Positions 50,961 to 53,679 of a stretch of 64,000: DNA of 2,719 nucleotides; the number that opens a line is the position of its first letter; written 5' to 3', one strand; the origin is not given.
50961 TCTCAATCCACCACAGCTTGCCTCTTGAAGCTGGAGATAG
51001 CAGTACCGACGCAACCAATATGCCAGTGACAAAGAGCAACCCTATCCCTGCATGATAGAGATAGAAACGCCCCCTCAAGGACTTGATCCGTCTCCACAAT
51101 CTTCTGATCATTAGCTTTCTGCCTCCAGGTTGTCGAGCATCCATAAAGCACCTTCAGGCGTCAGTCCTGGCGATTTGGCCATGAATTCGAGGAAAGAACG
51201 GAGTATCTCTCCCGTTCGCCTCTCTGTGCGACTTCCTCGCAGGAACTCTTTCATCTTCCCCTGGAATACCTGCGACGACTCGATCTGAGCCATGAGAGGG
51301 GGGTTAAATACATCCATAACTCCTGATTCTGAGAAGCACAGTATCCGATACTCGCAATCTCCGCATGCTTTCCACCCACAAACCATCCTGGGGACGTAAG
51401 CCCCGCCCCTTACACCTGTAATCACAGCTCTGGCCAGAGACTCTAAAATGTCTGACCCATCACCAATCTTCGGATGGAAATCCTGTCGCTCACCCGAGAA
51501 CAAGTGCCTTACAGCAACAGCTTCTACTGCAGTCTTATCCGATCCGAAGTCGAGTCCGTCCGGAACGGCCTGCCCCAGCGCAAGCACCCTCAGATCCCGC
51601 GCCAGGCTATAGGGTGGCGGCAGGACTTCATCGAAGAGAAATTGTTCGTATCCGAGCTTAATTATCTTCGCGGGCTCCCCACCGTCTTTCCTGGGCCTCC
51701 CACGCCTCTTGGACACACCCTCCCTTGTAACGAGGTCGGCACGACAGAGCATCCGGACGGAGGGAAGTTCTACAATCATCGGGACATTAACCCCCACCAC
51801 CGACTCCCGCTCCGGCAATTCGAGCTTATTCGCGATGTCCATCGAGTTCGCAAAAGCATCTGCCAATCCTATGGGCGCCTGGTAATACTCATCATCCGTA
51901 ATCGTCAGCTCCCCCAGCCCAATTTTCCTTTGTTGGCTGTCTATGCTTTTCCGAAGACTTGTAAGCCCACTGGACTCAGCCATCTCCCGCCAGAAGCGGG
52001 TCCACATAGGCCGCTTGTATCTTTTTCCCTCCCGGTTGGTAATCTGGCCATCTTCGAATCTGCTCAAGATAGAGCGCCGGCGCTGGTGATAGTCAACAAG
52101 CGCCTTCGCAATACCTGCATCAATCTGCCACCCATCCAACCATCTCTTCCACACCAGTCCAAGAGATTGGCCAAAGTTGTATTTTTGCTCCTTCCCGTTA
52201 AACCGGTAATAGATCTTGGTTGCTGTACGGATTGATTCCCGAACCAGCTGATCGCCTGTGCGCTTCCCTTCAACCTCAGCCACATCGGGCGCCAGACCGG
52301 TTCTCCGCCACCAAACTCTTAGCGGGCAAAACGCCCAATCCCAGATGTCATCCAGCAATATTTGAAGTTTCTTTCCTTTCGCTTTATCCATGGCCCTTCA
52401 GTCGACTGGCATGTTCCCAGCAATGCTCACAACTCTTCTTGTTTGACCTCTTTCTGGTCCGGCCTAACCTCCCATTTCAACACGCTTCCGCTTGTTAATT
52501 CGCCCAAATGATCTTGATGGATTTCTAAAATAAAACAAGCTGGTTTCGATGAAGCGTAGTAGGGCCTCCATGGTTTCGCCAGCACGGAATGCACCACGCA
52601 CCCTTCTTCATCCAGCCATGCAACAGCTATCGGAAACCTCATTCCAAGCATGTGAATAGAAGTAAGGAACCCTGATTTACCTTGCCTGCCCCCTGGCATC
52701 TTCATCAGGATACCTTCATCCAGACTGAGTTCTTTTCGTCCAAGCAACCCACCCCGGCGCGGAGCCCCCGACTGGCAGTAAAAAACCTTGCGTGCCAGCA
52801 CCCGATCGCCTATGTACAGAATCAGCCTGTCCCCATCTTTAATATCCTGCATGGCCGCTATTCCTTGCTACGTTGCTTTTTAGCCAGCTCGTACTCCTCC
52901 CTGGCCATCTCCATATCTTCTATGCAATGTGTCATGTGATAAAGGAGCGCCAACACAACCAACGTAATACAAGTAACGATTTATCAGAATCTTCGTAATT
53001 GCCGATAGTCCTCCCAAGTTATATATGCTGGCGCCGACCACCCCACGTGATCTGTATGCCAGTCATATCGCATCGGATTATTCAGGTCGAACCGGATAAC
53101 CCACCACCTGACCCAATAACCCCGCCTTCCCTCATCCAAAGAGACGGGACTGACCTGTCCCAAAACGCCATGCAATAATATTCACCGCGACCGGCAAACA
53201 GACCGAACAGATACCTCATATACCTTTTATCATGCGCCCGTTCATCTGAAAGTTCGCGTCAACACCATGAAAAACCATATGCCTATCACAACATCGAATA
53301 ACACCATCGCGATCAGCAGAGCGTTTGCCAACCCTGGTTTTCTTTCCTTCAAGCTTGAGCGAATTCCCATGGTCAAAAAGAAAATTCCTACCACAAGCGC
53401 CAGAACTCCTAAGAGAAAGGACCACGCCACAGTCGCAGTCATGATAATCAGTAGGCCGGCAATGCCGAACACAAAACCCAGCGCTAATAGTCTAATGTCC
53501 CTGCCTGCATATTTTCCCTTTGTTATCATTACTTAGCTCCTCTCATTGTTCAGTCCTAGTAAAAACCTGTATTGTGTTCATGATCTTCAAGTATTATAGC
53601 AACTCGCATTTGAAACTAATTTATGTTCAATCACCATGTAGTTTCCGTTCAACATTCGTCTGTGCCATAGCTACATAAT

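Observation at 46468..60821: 14-kb minus-strand operon resembling a dsDNA-transfer/replication module with unusual passengers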

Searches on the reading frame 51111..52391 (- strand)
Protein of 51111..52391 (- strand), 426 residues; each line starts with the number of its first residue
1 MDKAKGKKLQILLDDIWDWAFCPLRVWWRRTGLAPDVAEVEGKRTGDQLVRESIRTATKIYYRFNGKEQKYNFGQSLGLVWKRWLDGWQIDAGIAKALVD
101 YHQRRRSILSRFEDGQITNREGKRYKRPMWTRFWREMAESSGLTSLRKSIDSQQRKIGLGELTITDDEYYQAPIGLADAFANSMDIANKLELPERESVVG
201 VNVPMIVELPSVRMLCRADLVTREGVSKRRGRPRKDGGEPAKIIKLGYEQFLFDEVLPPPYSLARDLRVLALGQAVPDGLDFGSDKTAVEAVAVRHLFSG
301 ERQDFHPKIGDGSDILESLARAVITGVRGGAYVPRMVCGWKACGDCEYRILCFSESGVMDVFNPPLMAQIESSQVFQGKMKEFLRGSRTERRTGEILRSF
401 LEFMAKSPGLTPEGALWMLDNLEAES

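Call 4: search_protein_families(library=pfam, proteins=[window:51111-52391:-], max_evalue=0.01)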
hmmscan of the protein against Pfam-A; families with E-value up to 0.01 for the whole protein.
window:51111-52391:- (426 aa): 0 families

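Call 5: search_protein_families(library=padloc, proteins=[window:51111-52391:-], max_evalue=0.01)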
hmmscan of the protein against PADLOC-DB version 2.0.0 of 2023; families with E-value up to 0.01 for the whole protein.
window:51111-52391:- (426 aa): 0 families

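Call 20: search_protein_families(library=ncbifam, proteins=[window:51111-52391:-], max_evalue=0.1)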
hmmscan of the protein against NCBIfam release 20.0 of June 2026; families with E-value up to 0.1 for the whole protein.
window:51111-52391:- (426 aa): 0 families

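Call 43: search_solved_structures(query=A3, max_evalue=10, show_alignments=2)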
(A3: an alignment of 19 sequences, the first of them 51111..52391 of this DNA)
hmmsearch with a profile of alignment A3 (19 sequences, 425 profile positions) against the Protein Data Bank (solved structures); distinct sequences matched with E-value up to 10: 0.

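Call 46: search_protein_families(library=pfam, alignment_id=A3, max_evalue=1)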
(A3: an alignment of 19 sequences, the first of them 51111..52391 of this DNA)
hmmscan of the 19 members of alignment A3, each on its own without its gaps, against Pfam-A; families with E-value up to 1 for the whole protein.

A. member 1, window:51111-52391:- (426 aa): 1 family
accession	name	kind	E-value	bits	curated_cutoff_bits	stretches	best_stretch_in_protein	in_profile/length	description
PF19661.4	DUF6164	-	0.1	13.1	27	1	69-133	34-91/116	Family of unknown function (DUF6164)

B. families by the number of members that match (of 19 scanned): 7 families
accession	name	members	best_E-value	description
PF02178.24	AT_hook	3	0.04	AT hook motif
PF25813.1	zf_VAL1_N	2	0.37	VAL1-like, N-terminal zinc finger domain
PF02484.20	Rhabdo_NV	1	0.0084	Rhabdovirus Non-virion protein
PF08977.15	BOFC_N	1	0.032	Bypass of Forespore C, N terminal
PF19661.4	DUF6164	1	0.1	Family of unknown function (DUF6164)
PF01930.23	Cas_Cas4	1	0.12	Domain of unknown function DUF83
PF07890.17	Rrp15p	1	0.14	Rrp15p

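Call 65: find_homologous_proteins(query=window:51111-52391:-, max_evalue=0.001)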
Query window:51111-52391:- (426 aa): 62 proteins with E <= 0.001 among 8000 candidates.
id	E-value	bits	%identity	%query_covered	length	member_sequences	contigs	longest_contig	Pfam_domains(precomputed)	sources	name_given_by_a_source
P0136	2.3e-286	967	99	100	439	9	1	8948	-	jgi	-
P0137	3.6e-182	624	63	100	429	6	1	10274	-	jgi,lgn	jgi:hypothetical protein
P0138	1.8e-181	622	63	100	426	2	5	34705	-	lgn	-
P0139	8.3e-180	616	64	100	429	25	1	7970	-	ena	-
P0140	3.0e-179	614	60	98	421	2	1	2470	-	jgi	-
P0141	4.0e-179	614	62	99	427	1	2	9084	-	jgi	-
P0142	5.4e-178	610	61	100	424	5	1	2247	-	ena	-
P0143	3.0e-176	605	62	100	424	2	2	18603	-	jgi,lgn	jgi:hypothetical protein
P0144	5.7e-176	604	62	98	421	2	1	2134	-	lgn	-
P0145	8.5e-176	603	61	100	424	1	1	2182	-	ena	-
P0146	1.1e-175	603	61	100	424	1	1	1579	-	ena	-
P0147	5.9e-175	600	61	100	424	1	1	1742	-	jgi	-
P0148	1.2e-174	599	60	100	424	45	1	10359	-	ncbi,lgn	-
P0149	3.3e-174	598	61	100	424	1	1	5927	-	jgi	jgi:hypothetical protein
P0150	5.1e-174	597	60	100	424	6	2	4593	-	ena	-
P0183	7.5e-138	478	50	100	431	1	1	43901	-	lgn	-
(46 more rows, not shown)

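Call 74: find_encoding_contigs(protein=P0183, flank=10000, max_places=2)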
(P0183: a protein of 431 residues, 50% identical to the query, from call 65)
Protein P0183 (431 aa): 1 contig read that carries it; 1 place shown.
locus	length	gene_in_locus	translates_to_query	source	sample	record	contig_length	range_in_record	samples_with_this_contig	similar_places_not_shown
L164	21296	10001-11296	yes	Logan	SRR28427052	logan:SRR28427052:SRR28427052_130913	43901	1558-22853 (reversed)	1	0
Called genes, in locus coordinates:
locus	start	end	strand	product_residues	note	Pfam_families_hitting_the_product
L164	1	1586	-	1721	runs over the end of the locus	PF20703:nSTAND1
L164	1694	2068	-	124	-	PF13560:HTH_31 (weak), PF01381:HTH_3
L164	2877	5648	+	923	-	PF01935:DUF87 (weak), PF02534:T4SS-DNA_transf, PF10412:TrwB_AAD_bind (faint)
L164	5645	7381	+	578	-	-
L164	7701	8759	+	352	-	-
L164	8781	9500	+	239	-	-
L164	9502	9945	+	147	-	PF02643:DUF192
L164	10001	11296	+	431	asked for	-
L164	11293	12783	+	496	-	PF02518:HATPase_c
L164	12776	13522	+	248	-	PF00072:Response_reg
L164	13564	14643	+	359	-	PF03796:DnaB_C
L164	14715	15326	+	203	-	-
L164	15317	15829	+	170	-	-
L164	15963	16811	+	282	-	PF04471:Mrr_cat, PF13156:Mrr_cat_2 (faint), PF22722:NA-iREase1 (weak)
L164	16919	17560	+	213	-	-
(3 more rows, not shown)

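Call 79: predict_structure(alignment_id=A7)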
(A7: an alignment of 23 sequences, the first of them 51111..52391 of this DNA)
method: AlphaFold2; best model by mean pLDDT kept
length: 426 residues; sequences in the alignment: 23
mean_pLDDT: 77.7   pTM: 0.71
mean pLDDT of the five models: 77.7, 75.8, 75.7, 75.0, 73.3
residues with pLDDT >= 90: 128; 70-90: 188; 50-70: 64; < 50: 46
segments of 3 or more residues with pLDDT < 50: 1-5, 32-42, 330-345, 354-367
pLDDT, mean of each block of 10 residues (from residue 1): 55 80 62 40 72 94 79 92 90 90 95 90 87 92 94 83 75 87 94 90 91 92 85 68 89 83 83 86 74 92 79 76 65 40 50 46 50 72 70 80 79 78 71
secondary structure, 60 per line:
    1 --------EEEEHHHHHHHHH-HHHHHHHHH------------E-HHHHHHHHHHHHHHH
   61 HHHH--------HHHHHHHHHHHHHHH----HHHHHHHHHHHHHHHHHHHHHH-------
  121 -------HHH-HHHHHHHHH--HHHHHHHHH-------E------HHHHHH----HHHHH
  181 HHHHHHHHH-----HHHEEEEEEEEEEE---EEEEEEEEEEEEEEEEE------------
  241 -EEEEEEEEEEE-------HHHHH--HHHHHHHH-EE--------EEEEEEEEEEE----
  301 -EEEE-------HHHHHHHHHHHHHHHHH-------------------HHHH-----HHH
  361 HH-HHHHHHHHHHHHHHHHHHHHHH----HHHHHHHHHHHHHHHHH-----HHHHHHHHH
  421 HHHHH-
elements in order: E9-12 H13-21 H23-31 H46-64 H73-87 H92-113 H132-140 H143-151 H166-171 H176-189 E198-208 E212-228 E242-252 H260-264 H267-274 E286-296 E302-305 H313-329 H349-352 H358-362 H364-385 H390-406 H412-425

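Call 81: fold_search(model_id=the predicted structure, library=pdb)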
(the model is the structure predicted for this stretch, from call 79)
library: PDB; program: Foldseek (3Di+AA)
matches with E <= 10: 191; with E <= 0.001: 5
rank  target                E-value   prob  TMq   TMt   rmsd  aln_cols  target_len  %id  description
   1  9iac_A                3.6e-05  1.00  0.24  0.35  16.3       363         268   10  Structure of the Argonaute-associated Cas4 family protein 1 (ACE1) from Microcystis aeruginosa (MaACE1) (released 2025-04-23)
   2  9iac_B                1.6e-04  1.00  0.25  0.36  16.5       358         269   11  Structure of the Argonaute-associated Cas4 family protein 1 (ACE1) from Microcystis aeruginosa (MaACE1) (released 2025-04-23)
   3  9iab_A                4.7e-04  0.98  0.23  0.33  15.7       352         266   10  Structure of the Argonaute-associated Cas4 family protein 1 (ACE1) from Chroococcidiopsis thermalis (CtACE1) (released 2025-04-23)
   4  9iab_B                5.6e-04  0.98  0.23  0.33  15.5       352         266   11  Structure of the Argonaute-associated Cas4 family protein 1 (ACE1) from Chroococcidiopsis thermalis (CtACE1) (released 2025-04-23)
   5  3u44_B                9.1e-04  0.75  0.17  0.08  19.4       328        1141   11  Crystal structure of AddAB-DNA complex (released 2012-03-21)
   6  9np6_A                1.2e-03  1.00  0.33  0.18  10.0       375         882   12  Cryo-EM structure of AdnA(D934A)-AdnB(D1014A) in complex with AMPPNP and blunt end DNA (released 2025-03-19)
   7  8d3l_I                1.4e-03  0.99  0.23  0.37   8.0       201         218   11  Type I-C Cas4-Cas1-Cas2 complex bound to a PAM/PAM prespacer (released 2022-11-02)
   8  3u4q_B                2.1e-03  0.57  0.17  0.08  22.5       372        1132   10  Structure of AddAB-DNA complex at 2.8 angstroms (released 2012-03-21)
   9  8d3l_J                3.4e-03  1.00  0.24  0.42   6.8       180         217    9  Type I-C Cas4-Cas1-Cas2 complex bound to a PAM/PAM prespacer (released 2022-11-02)
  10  8d3q_J                5.6e-03  1.00  0.25  0.48   6.8       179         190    9  Type I-C Cas4-Cas1-Cas2 complex bound to a PAM/NoPAM prespacer (released 2022-11-02)
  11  7sjr_A                5.6e-03  0.99  0.26  0.14   9.4       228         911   13  Cryo-EM structure of AdnA-AdnB(W325A) in complex with DNA and AMPPNP (released 2021-12-22)
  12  6ppu_A                6.6e-03  0.98  0.27  0.20   9.9       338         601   13  Cryo-EM structure of AdnAB-AMPPNP-DNA complex (released 2019-11-20)
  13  4ic1_D                7.0e-03  0.93  0.18  0.31   7.6       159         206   12  Crystal structure of SSO0001 (released 2013-01-16)
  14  6ppr_A                1.0e-02  0.98  0.30  0.17  12.1       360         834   12  Cryo-EM structure of AdnA(D934A)-AdnB(D1014A) in complex with AMPPNP and DNA (released 2019-11-20)
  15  5ean_A                1.0e-02  0.66  0.23  0.11  15.3       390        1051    9  Crystal structure of Dna2 in complex with a 5' overhang DNA (released 2015-11-18)
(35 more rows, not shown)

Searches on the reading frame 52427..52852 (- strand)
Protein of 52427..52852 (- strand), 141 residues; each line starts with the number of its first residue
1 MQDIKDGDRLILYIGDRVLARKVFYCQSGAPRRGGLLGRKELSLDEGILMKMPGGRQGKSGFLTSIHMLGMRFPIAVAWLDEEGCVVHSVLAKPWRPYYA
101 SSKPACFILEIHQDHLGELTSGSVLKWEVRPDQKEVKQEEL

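Call 4: search_protein_families(library=pfam, proteins=[window:52427-52852:-], max_evalue=0.01)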
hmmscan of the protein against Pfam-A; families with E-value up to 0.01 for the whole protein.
window:52427-52852:- (141 aa): 1 family
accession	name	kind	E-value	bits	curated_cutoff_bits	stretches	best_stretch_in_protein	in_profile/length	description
PF02643.20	DUF192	-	7.3e-10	39.3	27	1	26-118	6-85/96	Uncharacterized ACR, COG1430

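Call 5: search_protein_families(library=padloc, proteins=[window:52427-52852:-], max_evalue=0.01)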
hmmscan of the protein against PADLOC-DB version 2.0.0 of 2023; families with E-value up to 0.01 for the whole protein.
window:52427-52852:- (141 aa): 0 families

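Call 20: search_protein_families(library=ncbifam, proteins=[window:52427-52852:-], max_evalue=0.1)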
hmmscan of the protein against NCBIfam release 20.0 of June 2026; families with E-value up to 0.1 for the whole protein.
window:52427-52852:- (141 aa): 1 family
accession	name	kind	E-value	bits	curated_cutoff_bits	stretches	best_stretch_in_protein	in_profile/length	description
NF002996.0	PRK03760.1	equivalog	1.7e-09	37.6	146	1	61-128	49-117/121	hypothetical protein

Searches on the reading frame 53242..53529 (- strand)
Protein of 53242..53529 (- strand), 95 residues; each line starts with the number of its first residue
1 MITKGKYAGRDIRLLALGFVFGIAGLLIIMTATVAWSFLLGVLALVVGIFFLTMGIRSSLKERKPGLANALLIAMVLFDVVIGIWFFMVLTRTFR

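Call 21: search_protein_families(library=pfam, proteins=[window:53242-53529:-], max_evalue=0.1)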
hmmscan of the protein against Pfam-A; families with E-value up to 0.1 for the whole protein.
window:53242-53529:- (95 aa): 2 families
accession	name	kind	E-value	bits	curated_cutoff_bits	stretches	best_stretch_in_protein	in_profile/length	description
PF03729.18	DUF308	-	0.0093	16.6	25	1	17-87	5-72/73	Short repeat of unknown function (DUF308)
PF06703.16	SPC25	-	0.039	14.1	24.3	1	10-56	26-72/159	Microsomal signal peptidase 25 kDa subunit (SPC25)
